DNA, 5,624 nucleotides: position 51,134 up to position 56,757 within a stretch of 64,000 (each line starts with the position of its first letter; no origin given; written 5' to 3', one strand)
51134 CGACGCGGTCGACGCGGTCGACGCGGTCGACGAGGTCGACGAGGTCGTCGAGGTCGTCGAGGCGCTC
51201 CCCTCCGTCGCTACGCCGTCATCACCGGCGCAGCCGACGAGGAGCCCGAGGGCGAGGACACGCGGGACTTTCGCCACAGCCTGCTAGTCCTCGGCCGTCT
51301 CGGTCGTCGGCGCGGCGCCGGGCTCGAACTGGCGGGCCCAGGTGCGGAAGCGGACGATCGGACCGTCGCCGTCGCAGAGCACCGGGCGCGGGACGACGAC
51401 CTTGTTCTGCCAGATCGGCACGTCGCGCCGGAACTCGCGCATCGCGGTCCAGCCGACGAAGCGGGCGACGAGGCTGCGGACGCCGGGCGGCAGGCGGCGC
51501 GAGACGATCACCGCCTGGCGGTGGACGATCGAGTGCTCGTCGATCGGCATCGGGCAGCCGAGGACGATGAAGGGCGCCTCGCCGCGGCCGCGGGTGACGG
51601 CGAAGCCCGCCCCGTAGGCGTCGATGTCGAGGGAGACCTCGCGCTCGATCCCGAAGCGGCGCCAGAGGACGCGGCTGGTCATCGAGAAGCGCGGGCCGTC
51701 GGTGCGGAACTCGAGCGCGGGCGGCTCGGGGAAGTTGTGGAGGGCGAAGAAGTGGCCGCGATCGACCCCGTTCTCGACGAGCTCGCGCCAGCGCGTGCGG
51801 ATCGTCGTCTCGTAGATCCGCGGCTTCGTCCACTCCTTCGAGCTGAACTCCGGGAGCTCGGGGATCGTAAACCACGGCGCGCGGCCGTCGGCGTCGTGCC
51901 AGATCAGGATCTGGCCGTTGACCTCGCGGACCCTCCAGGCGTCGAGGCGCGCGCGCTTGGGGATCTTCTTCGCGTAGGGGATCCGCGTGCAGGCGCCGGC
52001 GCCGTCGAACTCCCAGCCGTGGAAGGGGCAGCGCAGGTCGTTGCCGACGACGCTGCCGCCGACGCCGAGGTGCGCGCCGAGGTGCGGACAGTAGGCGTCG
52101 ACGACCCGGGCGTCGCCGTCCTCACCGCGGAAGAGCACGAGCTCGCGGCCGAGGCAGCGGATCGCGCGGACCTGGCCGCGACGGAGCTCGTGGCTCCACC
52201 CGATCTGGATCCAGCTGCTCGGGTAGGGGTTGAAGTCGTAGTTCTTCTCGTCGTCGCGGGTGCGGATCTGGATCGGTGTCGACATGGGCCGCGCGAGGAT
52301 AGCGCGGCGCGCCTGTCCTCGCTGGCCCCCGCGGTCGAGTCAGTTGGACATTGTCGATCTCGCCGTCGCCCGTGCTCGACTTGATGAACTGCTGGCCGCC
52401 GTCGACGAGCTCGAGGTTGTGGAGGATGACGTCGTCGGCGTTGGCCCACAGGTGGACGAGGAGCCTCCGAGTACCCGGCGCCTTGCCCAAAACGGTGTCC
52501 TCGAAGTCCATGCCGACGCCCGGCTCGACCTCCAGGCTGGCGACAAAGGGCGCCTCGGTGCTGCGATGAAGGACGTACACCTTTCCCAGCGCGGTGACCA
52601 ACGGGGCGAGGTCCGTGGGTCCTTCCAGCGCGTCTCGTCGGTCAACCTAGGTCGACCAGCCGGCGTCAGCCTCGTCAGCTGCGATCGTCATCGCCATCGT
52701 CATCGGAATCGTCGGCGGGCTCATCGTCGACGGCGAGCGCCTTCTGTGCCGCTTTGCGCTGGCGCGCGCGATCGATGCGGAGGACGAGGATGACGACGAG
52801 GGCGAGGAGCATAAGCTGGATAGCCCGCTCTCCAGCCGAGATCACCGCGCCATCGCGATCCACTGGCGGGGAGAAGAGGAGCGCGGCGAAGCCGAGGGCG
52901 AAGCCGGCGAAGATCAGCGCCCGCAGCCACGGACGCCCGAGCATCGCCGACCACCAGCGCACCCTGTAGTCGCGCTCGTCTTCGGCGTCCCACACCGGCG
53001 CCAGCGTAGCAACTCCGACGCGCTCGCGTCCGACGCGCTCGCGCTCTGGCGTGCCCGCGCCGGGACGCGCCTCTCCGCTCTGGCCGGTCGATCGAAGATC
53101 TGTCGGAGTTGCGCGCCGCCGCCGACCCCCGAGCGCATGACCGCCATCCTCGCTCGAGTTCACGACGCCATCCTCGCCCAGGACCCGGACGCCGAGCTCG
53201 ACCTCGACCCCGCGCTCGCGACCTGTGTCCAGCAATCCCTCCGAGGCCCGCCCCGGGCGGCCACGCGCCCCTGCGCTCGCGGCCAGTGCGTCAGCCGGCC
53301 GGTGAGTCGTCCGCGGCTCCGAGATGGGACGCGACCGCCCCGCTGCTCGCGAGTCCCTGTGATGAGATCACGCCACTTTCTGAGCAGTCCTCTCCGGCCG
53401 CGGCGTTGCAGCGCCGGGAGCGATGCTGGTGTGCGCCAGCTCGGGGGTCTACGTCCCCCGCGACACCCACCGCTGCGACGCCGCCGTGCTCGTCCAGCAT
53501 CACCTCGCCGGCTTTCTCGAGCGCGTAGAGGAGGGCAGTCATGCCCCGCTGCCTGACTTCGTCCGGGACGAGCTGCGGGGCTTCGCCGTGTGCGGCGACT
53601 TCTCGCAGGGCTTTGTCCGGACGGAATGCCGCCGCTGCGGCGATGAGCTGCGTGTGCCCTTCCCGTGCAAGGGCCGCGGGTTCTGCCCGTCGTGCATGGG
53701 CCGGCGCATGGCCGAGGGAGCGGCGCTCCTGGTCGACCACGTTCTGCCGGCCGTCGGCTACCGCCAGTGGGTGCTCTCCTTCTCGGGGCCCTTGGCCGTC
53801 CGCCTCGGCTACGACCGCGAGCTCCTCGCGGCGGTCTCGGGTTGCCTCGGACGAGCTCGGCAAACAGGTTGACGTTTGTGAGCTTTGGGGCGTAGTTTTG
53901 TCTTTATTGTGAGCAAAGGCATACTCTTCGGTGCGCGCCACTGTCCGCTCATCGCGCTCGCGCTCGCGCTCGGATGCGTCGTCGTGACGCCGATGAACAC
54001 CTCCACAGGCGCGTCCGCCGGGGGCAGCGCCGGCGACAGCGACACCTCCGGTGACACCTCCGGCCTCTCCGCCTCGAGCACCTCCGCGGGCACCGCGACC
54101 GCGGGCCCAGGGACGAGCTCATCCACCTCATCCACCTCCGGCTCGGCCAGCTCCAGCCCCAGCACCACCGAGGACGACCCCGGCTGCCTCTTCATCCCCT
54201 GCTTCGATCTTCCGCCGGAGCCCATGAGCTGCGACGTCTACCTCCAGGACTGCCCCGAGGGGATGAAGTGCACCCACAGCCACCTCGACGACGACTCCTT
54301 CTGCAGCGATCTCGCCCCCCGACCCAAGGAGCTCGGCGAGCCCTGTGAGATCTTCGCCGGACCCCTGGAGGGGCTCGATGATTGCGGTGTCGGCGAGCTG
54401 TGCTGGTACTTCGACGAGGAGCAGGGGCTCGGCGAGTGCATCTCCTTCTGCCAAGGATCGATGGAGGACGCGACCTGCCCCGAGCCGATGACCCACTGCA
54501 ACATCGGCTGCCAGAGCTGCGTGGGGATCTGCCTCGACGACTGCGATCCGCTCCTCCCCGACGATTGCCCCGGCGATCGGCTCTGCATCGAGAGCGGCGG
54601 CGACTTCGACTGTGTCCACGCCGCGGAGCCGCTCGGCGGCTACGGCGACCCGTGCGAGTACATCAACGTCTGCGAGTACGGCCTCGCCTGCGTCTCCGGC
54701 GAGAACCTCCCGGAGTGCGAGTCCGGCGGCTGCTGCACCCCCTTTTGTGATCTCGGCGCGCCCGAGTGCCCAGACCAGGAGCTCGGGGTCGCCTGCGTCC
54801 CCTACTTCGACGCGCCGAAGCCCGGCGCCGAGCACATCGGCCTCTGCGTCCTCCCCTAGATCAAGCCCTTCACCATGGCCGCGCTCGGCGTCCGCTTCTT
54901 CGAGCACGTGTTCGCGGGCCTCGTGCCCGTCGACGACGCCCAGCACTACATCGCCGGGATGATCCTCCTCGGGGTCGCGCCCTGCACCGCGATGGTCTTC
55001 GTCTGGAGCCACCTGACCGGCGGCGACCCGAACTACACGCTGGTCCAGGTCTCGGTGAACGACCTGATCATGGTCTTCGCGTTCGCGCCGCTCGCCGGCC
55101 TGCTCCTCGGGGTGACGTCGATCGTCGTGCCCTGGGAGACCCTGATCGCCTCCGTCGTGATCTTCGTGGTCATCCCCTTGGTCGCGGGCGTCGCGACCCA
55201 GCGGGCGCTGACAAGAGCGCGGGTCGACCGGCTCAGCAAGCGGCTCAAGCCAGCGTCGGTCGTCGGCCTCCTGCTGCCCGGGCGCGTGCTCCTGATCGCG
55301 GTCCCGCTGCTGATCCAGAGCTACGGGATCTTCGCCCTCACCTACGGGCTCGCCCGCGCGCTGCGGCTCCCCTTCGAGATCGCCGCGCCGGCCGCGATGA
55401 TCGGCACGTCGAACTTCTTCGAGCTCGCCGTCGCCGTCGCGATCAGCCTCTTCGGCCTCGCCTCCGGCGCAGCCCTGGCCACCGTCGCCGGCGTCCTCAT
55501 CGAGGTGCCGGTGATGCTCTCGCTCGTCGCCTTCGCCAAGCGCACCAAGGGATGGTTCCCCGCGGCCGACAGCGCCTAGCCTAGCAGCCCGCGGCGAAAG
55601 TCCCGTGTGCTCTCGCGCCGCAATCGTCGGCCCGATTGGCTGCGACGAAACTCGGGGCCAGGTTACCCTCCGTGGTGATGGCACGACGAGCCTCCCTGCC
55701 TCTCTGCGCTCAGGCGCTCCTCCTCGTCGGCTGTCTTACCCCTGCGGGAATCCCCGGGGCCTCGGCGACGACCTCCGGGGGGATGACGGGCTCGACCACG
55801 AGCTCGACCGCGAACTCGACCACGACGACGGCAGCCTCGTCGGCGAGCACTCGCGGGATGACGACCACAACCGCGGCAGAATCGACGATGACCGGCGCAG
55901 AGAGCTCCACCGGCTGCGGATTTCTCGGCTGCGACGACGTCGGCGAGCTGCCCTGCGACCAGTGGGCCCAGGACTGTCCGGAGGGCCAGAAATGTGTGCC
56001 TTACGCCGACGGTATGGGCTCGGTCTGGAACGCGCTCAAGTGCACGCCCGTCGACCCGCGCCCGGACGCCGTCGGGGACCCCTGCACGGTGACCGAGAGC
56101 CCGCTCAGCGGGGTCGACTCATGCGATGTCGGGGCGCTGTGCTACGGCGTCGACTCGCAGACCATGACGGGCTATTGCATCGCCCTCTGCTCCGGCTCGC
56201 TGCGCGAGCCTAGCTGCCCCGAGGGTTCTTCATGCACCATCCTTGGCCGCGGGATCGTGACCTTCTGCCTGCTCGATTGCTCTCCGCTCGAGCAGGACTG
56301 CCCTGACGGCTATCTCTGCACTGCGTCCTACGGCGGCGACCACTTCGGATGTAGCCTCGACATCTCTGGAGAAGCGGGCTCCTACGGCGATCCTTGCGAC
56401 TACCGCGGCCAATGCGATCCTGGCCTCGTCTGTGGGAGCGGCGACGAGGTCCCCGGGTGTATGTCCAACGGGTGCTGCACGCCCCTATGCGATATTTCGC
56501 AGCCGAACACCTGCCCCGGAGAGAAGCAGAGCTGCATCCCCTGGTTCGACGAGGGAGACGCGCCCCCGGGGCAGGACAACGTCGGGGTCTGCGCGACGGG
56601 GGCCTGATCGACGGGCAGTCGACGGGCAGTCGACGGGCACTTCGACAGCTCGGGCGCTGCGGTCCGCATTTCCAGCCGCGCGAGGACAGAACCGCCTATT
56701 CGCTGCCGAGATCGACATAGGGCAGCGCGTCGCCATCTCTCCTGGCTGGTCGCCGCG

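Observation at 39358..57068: IS91-family (rolling-circle, Y2) transposase graveyard: at least 6 scattered fragments, recurring breakpoints, nested insertion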

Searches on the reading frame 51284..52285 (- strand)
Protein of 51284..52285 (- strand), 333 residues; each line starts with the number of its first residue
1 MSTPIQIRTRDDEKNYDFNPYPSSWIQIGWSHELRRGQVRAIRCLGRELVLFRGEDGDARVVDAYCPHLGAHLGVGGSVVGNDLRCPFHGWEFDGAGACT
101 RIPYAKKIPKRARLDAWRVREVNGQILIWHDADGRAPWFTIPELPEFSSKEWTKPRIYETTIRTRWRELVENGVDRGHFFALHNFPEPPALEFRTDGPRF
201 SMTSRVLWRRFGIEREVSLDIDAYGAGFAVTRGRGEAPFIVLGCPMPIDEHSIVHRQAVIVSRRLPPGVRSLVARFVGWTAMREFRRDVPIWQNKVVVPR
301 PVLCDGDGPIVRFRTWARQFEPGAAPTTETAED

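Call 15: find_encoding_contigs(protein=window:51284-52285:-, flank=10000, max_places=4)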
Protein window:51284-52285:- (333 aa): no gene with exactly this product is on record in the collection.

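Call 22: search_protein_families(library=pfam, proteins=[window:51284-52285:-], max_evalue=0.01)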
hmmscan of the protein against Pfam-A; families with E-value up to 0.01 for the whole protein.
window:51284-52285:- (333 aa): 2 families
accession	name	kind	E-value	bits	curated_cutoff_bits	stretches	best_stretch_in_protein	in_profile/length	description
PF19298.5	KshA_C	-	4e-34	118.9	23.3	1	128-320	1-206/207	3-Ketosteroid 9alpha-hydroxylase C-terminal domain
PF00355.32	Rieske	-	1.5e-21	76.5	20.3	1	24-109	1-85/88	Rieske [2Fe-2S] domain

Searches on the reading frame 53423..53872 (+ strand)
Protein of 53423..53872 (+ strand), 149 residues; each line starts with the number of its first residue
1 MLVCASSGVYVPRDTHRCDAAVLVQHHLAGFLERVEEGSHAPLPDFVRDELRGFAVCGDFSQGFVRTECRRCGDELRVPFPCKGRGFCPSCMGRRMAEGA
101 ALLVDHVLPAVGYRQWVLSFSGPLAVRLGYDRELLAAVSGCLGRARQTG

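Call 7: search_protein_families(library=pfam, proteins=[window:53423-53869:+], max_evalue=1)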
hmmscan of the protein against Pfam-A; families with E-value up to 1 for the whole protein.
seq(149 aa): 5 families
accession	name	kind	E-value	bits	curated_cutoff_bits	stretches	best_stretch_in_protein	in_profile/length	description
PF14319.11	Zn_Tnp_IS91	-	2.4e-15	56.7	26.3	1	26-119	4-89/90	Transposase zinc-binding domain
PF24455.1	DUF7571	-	0.032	15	27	1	53-97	30-74/89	Family of unknown function (DUF7571)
PF10892.13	DUF2688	-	0.053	13.4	25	1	65-77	6-18/56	Protein of unknown function (DUF2688)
PF23477.1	zf_Tbcl_2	-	0.13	12.4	27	1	65-93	4-34/37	Probable treble clef zinc finger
PF01155.25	HypA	-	0.21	12.1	28.9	1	65-105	69-108/112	Hydrogenase/urease nickel incorporation, metallochaperone, hypA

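Call 8: search_protein_families(library=ncbifam, proteins=[window:53423-53869:+], max_evalue=1)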
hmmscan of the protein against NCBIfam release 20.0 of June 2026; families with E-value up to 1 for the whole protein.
seq(149 aa): 3 families
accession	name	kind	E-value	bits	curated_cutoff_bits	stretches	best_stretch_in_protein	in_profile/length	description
NF052416.1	ISCR_clade_Ia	exception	7.6e-28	97.3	925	1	9-141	25-156/509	ISCR element clade Ia family transposase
NF033538.2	transpos_IS91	equivalog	2.9e-06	26.6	125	1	31-119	9-93/356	IS91 family transposase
TIGR04272.1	cxxc_cxxc_Mbark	domain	0.069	12.9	36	1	65-93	4-34/37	CxxC-x17-CxxC domain-containing protein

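Call 52: find_encoding_contigs(protein=window:53423-53872:+, flank=5000, max_places=4)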
Protein window:53423-53872:+ (149 aa): no gene with exactly this product is on record in the collection.

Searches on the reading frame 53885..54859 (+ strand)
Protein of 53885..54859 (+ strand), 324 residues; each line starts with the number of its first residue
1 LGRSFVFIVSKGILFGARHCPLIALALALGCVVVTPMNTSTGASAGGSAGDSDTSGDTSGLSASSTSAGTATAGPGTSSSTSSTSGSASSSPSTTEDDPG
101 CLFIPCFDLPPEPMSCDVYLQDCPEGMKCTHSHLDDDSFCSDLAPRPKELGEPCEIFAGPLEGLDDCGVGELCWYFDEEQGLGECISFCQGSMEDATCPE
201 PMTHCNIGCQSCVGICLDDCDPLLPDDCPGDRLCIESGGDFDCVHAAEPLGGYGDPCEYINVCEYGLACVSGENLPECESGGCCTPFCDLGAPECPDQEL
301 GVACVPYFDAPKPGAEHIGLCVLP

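Call 23: search_protein_families(library=pfam, proteins=[window:53885-54859:+], max_evalue=0.01)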
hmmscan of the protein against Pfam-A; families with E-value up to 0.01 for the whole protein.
window:53885-54859:+ (324 aa): 0 families

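Call 54: find_encoding_contigs(protein=window:53885-54859:+, flank=5000, max_places=4)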
Protein window:53885-54859:+ (324 aa): no gene with exactly this product is on record in the collection.

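Call 70: search_protein_families(library=padloc, proteins=[window:53885-54859:+], max_evalue=0.001)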
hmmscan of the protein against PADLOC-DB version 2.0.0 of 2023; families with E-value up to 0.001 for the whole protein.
window:53885-54859:+ (324 aa): 0 families

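Call 71: search_protein_families(library=ncbifam, proteins=[window:53885-54859:+], max_evalue=0.001)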
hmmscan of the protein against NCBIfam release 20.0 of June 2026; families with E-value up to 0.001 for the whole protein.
window:53885-54859:+ (324 aa): 0 families

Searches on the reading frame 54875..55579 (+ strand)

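Call 23: search_protein_families(library=pfam, proteins=[window:54875-55579:+], max_evalue=0.01)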
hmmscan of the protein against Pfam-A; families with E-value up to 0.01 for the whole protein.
window:54875-55579:+ (234 aa): 2 families
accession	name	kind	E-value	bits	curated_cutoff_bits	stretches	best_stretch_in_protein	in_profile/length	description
PF01758.21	SBF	-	7.6e-22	78.3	24.3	1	22-134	59-175/191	Sodium Bile acid symporter family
PF13593.11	SBF_like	-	4.1e-09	36.6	25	1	21-133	89-201/313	SBF-like CPA transporter family (DUF4137)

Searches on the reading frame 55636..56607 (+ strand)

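Call 23: search_protein_families(library=pfam, proteins=[window:55636-56607:+], max_evalue=0.01)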
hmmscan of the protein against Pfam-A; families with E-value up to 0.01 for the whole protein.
window:55636-56607:+ (323 aa): 2 families
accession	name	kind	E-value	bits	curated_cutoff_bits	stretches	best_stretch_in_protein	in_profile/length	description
PF14625.12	Lustrin_cystein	-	0.0051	17.5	27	1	214-239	18-44/46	Lustrin, cysteine-rich repeated domain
PF21827.1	New_glue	-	0.0072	16.5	31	0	28-92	9-65/94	New glue protein family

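Call 70: search_protein_families(library=padloc, proteins=[window:55636-56607:+], max_evalue=0.001)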
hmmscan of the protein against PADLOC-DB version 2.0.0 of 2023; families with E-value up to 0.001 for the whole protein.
window:55636-56607:+ (323 aa): 0 families

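Call 71: search_protein_families(library=ncbifam, proteins=[window:55636-56607:+], max_evalue=0.001)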
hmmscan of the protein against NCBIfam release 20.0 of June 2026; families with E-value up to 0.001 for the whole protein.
window:55636-56607:+ (323 aa): 0 families
